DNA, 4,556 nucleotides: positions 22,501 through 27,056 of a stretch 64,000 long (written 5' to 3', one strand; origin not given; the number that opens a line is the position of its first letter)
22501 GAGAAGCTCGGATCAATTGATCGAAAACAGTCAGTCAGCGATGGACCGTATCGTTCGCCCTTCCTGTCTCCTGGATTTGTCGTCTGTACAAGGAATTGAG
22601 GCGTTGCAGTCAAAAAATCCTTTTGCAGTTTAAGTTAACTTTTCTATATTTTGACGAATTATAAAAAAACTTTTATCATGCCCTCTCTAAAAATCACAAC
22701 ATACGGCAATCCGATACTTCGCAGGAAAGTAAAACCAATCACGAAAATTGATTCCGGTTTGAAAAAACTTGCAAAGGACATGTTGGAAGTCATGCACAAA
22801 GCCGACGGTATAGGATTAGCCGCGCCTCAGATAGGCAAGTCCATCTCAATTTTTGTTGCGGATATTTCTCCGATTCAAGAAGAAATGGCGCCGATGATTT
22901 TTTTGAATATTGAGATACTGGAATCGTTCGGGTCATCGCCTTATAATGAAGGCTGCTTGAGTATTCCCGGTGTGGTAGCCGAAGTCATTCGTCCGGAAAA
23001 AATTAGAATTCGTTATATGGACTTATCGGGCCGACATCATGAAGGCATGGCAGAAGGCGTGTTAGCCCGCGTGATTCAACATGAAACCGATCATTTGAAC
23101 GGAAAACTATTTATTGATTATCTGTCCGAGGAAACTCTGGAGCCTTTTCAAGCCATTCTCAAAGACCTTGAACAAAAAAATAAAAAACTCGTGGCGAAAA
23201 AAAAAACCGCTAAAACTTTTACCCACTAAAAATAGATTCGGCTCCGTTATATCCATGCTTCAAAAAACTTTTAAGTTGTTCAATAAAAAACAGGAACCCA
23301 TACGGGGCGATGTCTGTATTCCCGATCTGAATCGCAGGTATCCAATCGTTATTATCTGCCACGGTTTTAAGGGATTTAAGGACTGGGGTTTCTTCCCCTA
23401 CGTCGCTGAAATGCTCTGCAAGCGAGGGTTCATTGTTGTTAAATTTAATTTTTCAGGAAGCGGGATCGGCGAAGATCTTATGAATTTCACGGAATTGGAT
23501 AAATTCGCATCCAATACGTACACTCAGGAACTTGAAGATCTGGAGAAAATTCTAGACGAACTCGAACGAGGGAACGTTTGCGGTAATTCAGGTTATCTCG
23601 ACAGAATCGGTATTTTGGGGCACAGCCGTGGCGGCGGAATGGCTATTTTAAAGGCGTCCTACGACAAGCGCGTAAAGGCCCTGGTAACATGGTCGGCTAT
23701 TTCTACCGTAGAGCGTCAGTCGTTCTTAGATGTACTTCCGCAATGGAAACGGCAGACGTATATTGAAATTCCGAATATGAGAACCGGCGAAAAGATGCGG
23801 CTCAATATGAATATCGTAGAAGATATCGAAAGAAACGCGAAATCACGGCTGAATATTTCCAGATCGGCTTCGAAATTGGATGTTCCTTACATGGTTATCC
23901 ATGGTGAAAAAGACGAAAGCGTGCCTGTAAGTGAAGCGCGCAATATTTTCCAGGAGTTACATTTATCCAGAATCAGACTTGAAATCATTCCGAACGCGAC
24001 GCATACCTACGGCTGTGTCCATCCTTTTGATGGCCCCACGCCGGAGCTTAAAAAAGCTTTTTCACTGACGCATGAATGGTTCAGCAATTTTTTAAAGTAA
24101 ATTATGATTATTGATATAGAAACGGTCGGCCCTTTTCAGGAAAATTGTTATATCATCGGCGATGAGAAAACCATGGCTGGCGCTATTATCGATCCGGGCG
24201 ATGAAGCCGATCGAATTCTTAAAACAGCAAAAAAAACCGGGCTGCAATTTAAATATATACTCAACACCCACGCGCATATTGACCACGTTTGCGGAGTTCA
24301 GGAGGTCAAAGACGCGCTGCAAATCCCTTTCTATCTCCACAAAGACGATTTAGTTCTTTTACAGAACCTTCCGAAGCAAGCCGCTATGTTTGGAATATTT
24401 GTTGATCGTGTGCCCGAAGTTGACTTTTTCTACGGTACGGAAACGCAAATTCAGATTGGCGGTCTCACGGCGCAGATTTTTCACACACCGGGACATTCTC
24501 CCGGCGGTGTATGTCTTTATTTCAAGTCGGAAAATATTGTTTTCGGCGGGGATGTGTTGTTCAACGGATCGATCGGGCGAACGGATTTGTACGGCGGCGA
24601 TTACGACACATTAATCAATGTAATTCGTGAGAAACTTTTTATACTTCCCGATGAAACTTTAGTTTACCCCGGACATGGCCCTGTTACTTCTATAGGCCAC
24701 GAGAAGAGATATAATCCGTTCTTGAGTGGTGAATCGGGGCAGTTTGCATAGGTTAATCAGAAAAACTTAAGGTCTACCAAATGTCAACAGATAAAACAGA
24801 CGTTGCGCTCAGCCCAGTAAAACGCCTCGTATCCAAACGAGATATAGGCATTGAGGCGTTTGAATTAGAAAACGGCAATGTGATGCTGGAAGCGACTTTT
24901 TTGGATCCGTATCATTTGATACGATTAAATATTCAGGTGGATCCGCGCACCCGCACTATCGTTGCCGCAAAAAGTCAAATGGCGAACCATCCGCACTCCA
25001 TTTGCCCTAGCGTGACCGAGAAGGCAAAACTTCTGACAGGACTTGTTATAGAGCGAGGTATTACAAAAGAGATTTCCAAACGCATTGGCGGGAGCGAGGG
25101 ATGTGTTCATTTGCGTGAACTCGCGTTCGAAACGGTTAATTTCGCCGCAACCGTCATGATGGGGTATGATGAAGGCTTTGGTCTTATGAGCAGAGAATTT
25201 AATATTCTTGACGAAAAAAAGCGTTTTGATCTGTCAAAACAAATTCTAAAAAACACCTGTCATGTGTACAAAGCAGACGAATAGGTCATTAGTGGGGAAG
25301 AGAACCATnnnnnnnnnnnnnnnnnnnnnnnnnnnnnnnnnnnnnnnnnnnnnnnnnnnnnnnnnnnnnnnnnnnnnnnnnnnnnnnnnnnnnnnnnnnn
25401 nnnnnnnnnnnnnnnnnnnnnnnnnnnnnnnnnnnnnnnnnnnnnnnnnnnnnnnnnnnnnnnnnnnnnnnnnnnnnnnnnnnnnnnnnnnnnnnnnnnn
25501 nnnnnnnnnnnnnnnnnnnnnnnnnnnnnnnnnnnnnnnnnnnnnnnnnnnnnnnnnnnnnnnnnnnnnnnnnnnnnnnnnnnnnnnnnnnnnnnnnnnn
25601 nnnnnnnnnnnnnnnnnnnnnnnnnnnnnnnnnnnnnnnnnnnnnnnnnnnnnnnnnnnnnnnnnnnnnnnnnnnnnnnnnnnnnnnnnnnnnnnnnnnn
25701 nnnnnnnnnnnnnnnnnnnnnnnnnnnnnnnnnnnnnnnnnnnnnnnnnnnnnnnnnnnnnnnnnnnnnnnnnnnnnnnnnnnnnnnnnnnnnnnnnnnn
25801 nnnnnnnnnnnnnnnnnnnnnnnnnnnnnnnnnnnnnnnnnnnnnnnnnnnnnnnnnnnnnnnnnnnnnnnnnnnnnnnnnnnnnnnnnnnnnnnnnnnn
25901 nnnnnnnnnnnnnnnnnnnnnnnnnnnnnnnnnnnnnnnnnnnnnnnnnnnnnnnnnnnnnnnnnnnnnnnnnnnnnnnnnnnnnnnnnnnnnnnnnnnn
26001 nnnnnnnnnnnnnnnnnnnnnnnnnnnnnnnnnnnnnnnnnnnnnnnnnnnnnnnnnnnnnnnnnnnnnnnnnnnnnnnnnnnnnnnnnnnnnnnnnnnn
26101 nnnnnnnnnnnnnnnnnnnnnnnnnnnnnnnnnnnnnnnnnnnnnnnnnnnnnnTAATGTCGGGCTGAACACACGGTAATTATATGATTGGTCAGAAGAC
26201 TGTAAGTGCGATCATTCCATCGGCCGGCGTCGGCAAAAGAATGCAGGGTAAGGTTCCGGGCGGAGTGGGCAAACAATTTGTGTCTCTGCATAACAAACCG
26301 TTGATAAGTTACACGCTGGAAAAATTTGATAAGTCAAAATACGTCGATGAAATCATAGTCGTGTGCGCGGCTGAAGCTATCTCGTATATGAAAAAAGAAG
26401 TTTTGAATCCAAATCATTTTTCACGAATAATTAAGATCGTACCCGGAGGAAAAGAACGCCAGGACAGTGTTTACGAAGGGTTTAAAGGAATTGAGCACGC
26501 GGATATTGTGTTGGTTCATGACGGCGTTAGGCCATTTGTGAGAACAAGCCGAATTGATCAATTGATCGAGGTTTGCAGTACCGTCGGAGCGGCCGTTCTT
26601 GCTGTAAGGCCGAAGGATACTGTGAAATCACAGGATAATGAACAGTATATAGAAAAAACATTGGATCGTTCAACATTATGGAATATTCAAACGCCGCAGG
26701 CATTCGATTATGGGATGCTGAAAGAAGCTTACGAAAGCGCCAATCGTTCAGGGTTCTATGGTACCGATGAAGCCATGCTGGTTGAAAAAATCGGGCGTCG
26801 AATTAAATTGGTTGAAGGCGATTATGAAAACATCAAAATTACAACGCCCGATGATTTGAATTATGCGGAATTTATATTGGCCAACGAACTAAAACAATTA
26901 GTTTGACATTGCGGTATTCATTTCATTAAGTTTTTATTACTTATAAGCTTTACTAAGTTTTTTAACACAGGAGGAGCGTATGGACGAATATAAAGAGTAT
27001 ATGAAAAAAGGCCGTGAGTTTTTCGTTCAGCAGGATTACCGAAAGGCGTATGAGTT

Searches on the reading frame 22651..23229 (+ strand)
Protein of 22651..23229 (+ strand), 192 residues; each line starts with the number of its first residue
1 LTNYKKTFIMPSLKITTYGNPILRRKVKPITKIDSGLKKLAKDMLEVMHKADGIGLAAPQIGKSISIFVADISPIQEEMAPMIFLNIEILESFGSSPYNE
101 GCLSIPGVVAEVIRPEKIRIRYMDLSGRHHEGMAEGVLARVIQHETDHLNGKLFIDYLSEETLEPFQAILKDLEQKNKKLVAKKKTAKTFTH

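Call 48: search_protein_families(library=pfam, proteins=[window:22651-23229:+])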
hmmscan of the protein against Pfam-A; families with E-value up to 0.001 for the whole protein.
window:22651-23229:+ (192 aa): 1 family
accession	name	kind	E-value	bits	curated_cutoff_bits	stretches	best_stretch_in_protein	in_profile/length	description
PF01327.26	Pep_deformylase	-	1.4e-48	164.9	22.8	1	13-161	2-153/156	Polypeptide deformylase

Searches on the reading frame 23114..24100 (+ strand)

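Call 78: search_protein_families(library=pfam, proteins=[window:23114-24100:+])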
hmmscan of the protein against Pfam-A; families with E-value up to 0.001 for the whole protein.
window:23114-24100:+ (328 aa): 10 families
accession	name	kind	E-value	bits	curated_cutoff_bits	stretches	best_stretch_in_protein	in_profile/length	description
PF12146.15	Hydrolase_4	-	1.1e-13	51.5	27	2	78-206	6-118/239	Serine aminopeptidase, S33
PF00326.27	Peptidase_S9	-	2.3e-13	50.6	22.6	1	94-299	4-189/213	Prolyl oligopeptidase family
PF00561.26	Abhydrolase_1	-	8e-12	45.8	25.8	1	77-217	1-129/245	alpha/beta hydrolase fold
PF01738.24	DLH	-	1.1e-10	41.9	21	1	66-194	4-128/217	Dienelactone hydrolase family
PF20434.5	BD-FAE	-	1.5e-06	28.4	26.8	1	163-281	89-214/215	BD-FAE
PF02129.25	Peptidase_S15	-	4.9e-06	26.9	23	0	66-206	8-140/262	X-Pro dipeptidyl-peptidase (S15 family)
PF12697.13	Abhydrolase_6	-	3.6e-05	25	26.3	1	79-301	1-205/217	Alpha/beta hydrolase family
PF07224.18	Chlorophyllase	-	9.1e-05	21.8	26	1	67-181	33-134/301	Chlorophyllase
PF08840.17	BAAT_C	-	0.0002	21.9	20.9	1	163-282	22-140/210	BAAT / Acyl-CoA thioester hydrolase C terminal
PF05448.18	AXE1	-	0.00073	18.8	21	0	61-221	67-231/321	Acetyl xylan esterase (AXE1)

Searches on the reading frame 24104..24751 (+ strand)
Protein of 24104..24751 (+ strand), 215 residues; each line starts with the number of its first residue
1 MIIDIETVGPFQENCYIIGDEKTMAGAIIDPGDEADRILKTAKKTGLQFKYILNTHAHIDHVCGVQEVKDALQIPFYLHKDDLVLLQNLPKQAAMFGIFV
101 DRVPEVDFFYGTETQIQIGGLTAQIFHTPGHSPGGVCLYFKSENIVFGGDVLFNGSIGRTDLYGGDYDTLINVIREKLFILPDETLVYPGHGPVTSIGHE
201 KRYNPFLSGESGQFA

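Call 48: search_protein_families(library=pfam, proteins=[window:24104-24751:+])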
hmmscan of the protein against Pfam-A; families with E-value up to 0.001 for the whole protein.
window:24104-24751:+ (215 aa): 3 families
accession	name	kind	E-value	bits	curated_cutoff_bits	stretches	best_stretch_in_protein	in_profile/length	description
PF00753.33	Lactamase_B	-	1.6e-33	116.8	22.7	1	9-191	2-196/196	Metallo-beta-lactamase superfamily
PF12706.13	Lactamase_B_2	-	3.6e-05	23.9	27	1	43-151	25-143/200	Beta-lactamase superfamily domain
PF19583.5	ODP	-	0.00011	22.6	27.2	1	11-153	1-138/194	ODP family beta lactamase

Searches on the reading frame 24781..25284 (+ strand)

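Call 48: search_protein_families(library=pfam, proteins=[window:24781-25284:+])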
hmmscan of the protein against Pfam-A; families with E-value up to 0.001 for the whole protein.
window:24781-25284:+ (167 aa): 1 family
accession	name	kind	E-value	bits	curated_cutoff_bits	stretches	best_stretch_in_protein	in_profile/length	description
PF11136.13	DUF2889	-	1.7e-18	67.4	25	1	42-120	42-119/123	Protein of unknown function (DUF2889)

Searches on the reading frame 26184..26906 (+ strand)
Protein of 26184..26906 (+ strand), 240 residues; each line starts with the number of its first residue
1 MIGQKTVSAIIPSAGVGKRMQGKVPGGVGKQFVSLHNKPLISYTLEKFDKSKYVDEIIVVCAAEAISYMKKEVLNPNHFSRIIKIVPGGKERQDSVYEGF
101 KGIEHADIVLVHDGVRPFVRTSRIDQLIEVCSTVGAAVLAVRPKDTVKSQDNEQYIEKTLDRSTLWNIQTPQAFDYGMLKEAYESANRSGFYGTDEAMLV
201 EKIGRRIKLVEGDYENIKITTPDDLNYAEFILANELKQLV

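Call 49: search_protein_families(library=pfam, proteins=[window:26184-26906:+])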
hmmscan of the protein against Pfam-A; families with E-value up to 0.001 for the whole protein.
window:26184-26906:+ (240 aa): 3 families
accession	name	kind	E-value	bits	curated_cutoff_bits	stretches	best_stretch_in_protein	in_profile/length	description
PF01128.25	IspD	-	1.6e-66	224.7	27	1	7-233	1-220/221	2-C-methyl-D-erythritol 4-phosphate cytidylyltransferase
PF12804.13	NTP_transf_3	-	7.9e-09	36.3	27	1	9-146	1-126/160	MobA-like NTP transferase domain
PF02348.25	CTP_transf_3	-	2.1e-06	28.2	22.6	1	29-135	15-118/217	Cytidylyltransferase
